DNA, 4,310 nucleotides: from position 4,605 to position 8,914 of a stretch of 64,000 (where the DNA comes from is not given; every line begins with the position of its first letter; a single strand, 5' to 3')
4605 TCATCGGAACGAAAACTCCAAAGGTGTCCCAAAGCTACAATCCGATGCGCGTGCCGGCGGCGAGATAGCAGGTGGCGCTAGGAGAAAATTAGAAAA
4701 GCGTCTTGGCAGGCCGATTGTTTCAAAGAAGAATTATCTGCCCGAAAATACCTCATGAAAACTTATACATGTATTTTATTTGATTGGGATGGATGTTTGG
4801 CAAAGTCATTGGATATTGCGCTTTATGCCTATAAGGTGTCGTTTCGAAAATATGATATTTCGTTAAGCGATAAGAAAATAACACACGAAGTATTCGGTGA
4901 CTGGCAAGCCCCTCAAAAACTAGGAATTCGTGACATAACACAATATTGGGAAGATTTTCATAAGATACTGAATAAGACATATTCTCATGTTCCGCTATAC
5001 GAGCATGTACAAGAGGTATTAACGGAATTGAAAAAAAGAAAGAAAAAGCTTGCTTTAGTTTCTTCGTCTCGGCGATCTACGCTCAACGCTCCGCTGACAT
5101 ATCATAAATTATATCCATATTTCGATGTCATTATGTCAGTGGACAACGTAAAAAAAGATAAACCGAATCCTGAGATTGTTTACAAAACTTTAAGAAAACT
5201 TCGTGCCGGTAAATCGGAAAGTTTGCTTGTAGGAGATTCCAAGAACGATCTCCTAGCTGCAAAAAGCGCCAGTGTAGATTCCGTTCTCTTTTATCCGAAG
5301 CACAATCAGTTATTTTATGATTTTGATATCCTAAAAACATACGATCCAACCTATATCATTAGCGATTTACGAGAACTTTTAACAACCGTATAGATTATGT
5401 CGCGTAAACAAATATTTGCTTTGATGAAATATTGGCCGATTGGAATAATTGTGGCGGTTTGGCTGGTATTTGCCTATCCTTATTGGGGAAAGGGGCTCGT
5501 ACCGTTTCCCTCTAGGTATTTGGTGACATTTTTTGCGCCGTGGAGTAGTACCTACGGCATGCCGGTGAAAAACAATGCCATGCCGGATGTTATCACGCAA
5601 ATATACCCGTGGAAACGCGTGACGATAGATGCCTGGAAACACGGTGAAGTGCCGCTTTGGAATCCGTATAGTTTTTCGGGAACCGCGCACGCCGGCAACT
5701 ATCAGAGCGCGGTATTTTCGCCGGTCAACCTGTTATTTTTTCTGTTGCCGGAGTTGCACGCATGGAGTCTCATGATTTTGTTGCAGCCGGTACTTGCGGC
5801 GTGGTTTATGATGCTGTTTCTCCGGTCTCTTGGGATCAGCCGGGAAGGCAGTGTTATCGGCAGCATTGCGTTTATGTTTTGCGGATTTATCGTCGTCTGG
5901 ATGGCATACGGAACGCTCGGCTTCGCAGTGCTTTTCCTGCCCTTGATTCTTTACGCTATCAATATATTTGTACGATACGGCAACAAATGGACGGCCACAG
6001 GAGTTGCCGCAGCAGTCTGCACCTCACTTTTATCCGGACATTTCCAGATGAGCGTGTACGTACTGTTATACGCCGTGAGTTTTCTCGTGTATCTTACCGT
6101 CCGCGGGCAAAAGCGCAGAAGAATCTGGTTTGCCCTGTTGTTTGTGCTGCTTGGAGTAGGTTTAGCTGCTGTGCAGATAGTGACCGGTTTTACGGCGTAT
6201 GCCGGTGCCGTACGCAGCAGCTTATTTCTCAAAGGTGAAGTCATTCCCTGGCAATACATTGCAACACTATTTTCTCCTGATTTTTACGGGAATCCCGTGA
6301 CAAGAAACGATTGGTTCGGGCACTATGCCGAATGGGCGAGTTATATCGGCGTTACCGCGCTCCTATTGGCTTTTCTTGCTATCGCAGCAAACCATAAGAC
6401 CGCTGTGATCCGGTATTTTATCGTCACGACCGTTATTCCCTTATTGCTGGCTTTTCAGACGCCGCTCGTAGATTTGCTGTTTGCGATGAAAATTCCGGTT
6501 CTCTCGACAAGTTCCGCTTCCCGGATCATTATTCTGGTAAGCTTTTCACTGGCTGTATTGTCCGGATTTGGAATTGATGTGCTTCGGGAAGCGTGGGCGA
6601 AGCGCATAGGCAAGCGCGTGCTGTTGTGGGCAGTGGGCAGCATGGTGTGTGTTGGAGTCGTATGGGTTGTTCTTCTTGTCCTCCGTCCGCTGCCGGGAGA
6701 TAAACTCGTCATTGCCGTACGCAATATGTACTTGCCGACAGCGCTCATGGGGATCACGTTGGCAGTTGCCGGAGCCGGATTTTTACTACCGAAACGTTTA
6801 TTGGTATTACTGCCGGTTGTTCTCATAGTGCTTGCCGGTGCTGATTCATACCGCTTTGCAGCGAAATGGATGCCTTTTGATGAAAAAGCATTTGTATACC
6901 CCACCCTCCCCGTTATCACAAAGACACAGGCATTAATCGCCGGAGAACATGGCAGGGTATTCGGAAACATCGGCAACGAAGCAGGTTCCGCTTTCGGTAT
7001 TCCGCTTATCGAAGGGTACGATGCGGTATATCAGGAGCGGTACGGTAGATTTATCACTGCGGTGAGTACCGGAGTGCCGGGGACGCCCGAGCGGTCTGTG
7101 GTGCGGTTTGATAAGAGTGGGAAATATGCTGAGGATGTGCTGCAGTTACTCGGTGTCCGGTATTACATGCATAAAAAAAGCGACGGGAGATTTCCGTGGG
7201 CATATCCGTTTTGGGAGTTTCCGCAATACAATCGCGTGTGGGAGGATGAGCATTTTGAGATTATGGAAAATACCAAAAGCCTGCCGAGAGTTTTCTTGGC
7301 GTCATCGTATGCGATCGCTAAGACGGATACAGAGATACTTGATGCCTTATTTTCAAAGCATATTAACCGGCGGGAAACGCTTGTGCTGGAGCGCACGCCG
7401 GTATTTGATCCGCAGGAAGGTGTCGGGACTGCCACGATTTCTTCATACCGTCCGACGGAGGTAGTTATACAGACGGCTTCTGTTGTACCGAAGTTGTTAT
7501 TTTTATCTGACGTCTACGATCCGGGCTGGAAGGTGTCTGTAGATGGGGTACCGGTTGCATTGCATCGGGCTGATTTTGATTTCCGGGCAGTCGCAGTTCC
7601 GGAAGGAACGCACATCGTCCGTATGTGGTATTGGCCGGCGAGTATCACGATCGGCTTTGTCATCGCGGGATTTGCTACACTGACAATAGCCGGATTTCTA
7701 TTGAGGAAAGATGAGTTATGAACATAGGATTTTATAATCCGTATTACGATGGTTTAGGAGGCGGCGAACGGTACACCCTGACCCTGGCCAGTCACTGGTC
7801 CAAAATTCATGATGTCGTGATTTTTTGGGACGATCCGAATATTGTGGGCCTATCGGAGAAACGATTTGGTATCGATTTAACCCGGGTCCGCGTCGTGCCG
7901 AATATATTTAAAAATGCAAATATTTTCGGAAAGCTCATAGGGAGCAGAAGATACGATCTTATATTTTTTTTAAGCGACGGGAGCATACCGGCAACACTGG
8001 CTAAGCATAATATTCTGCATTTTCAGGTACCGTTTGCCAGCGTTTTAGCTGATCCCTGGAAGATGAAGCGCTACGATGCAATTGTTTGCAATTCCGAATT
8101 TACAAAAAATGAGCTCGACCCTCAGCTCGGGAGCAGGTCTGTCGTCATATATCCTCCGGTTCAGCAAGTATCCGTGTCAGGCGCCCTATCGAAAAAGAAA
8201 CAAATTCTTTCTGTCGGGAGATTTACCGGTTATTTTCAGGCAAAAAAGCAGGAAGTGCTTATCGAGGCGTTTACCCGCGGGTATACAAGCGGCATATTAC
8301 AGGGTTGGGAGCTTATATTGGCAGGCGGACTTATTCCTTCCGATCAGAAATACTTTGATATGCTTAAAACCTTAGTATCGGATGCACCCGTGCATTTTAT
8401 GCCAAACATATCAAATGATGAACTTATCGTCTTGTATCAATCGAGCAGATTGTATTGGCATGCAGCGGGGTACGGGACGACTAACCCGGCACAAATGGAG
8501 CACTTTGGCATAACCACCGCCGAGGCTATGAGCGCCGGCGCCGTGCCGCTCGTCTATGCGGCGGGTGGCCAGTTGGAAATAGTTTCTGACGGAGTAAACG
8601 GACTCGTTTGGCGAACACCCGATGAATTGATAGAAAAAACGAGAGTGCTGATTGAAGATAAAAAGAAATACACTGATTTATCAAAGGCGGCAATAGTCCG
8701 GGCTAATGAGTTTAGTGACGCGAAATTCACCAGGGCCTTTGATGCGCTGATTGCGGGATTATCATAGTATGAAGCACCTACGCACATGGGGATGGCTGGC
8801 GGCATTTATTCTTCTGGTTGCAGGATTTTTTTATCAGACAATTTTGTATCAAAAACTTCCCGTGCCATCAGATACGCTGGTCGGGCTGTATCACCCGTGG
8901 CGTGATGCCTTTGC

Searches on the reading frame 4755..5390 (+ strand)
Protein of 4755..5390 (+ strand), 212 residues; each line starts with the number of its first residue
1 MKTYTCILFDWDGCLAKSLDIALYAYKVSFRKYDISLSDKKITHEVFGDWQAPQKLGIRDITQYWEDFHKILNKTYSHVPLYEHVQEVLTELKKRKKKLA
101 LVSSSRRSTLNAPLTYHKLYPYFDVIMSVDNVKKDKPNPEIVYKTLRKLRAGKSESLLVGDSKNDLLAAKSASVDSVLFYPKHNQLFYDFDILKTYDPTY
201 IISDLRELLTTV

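Call 40: search_protein_families(library=pfam, proteins=[window:4755-5390:+], max_evalue=0.01)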
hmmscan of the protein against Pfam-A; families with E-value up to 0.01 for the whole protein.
window:4755-5390:+ (212 aa): 3 families
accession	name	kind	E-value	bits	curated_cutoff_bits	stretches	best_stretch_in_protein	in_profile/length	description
PF13419.12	HAD_2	-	5.7e-34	118.2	23.8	1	7-177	1-176/178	Haloacid dehalogenase-like hydrolase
PF00702.32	Hydrolase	-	7.9e-22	79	26.4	1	5-172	2-190/191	haloacid dehalogenase-like hydrolase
PF13242.12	Hydrolase_like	-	1.7e-06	28.3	22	1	136-207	4-74/75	HAD-hyrolase-like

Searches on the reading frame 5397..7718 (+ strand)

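Call 40: search_protein_families(library=pfam, proteins=[window:5397-7718:+], max_evalue=0.01)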
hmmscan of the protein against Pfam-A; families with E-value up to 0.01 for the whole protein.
window:5397-7718:+ (774 aa): 1 family
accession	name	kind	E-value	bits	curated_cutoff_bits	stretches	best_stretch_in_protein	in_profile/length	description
PF09586.16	YfhO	-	1.6e-17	63.6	28.5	2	682-756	759-834/835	Bacterial membrane protein YfhO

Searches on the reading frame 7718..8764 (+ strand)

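Call 40: search_protein_families(library=pfam, proteins=[window:7718-8764:+], max_evalue=0.01)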
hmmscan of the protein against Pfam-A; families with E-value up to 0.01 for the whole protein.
window:7718-8764:+ (349 aa): 4 families
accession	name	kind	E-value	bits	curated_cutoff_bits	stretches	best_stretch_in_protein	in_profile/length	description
PF00534.26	Glycos_transf_1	-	9.5e-23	81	26.4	1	155-325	10-169/172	Glycosyl transferases group 1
PF13692.12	Glyco_trans_1_4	-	8e-13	49.3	27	1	161-314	2-142/142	Glycosyl transferases group 1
PF13439.12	Glyco_transf_4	-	4e-08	33.9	28.5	1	14-148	2-166/170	Glycosyltransferase Family 4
PF13524.12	Glyco_trans_1_2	-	9.5e-06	26.1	25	1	224-328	28-128/144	Glycosyl transferase-like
